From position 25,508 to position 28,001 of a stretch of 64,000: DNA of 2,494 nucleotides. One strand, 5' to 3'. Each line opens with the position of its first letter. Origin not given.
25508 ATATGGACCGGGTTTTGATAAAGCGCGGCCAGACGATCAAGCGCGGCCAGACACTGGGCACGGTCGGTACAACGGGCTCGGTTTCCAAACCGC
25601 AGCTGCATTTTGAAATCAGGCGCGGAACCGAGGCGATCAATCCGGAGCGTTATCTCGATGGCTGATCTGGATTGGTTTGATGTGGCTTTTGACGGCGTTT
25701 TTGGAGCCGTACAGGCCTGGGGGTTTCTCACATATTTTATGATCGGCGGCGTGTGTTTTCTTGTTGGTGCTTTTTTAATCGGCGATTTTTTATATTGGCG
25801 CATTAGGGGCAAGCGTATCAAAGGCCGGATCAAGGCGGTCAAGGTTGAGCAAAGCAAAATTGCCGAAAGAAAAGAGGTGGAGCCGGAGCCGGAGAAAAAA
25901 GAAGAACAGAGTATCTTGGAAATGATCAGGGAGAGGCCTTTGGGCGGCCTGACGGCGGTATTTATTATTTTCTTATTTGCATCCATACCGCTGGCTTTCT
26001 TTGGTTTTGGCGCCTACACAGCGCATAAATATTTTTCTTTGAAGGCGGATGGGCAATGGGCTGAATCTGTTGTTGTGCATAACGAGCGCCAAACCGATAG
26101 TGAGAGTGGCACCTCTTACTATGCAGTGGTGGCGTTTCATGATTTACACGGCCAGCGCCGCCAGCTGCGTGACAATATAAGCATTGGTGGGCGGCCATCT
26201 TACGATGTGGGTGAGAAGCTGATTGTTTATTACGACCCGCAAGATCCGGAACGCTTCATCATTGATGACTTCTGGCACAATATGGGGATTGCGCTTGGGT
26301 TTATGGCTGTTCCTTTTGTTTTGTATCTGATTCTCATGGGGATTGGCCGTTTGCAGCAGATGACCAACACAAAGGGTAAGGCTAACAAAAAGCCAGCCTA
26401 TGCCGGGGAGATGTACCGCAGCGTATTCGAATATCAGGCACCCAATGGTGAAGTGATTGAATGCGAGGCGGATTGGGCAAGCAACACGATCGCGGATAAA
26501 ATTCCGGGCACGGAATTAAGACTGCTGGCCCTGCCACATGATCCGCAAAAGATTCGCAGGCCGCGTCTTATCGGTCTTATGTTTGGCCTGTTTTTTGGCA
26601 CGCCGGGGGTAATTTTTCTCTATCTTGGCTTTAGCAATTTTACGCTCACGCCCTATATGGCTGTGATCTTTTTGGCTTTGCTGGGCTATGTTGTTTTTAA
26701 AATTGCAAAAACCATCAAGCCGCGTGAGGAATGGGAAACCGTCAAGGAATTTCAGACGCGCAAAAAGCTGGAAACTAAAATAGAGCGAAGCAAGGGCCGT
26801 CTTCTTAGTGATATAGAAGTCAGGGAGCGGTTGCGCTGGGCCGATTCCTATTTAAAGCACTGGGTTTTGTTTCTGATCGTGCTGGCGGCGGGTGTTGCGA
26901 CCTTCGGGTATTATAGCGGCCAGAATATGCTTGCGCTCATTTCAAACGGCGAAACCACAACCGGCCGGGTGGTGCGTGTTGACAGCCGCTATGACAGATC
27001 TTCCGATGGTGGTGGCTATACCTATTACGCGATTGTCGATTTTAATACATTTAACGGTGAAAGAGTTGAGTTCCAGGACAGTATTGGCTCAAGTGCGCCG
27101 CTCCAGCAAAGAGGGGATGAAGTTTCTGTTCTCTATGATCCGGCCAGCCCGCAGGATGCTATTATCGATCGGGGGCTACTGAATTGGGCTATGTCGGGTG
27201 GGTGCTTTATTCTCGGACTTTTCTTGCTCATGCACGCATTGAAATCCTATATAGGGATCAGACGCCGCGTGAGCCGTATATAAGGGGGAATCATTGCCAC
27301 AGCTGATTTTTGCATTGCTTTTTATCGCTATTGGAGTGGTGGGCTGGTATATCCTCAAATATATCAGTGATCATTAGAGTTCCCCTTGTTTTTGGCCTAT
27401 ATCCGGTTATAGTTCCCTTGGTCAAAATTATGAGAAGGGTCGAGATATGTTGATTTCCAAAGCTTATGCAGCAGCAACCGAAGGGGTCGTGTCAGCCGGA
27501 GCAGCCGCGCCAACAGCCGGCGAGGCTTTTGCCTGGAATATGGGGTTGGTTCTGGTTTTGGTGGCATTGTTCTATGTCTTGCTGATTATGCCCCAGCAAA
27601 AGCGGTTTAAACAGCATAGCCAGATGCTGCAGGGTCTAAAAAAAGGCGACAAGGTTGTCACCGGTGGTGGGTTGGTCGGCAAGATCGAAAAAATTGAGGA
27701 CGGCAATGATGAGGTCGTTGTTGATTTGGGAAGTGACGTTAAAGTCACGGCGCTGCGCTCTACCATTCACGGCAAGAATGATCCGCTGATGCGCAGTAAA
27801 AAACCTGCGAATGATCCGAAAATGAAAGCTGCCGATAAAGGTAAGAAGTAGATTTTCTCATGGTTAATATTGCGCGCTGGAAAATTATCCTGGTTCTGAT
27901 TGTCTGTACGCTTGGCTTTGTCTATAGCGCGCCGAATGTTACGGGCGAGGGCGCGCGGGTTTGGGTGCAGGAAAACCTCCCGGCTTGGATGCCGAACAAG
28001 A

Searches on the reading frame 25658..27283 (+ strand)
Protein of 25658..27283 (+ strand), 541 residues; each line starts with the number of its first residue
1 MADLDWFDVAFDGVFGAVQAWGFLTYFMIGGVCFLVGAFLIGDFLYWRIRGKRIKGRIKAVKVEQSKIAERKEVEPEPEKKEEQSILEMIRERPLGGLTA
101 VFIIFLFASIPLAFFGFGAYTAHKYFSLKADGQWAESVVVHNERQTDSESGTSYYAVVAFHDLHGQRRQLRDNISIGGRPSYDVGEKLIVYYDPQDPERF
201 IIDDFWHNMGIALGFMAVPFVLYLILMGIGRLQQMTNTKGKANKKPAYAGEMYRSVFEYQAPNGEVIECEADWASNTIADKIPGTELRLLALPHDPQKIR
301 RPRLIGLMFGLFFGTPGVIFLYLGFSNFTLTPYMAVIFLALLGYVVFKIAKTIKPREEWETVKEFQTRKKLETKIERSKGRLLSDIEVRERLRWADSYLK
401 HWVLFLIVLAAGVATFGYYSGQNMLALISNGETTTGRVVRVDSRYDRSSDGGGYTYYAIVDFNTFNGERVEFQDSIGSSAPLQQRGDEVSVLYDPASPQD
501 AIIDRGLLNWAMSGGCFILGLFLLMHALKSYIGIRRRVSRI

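Call 36: search_protein_families(library=pfam, proteins=[window:25658-27283:+])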
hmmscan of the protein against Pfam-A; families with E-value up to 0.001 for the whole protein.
window:25658-27283:+ (541 aa): 1 family
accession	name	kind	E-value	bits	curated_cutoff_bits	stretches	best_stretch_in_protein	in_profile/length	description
PF12158.14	DUF3592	-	5.1e-23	82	25.3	2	434-507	1-83/84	Domain of unknown function (DUF3592)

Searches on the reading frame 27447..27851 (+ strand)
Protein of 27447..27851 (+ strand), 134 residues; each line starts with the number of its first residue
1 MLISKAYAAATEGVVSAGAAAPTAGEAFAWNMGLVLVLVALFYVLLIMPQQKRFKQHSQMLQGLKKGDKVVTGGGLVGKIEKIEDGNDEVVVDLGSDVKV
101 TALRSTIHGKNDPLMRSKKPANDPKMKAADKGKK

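Call 36: search_protein_families(library=pfam, proteins=[window:27447-27851:+])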
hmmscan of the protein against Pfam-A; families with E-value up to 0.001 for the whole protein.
window:27447-27851:+ (134 aa): 1 family
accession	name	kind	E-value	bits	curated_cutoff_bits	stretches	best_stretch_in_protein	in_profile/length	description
PF02699.20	YajC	-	1.2e-24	86.4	28.2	1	34-108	5-77/78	Preprotein translocase subunit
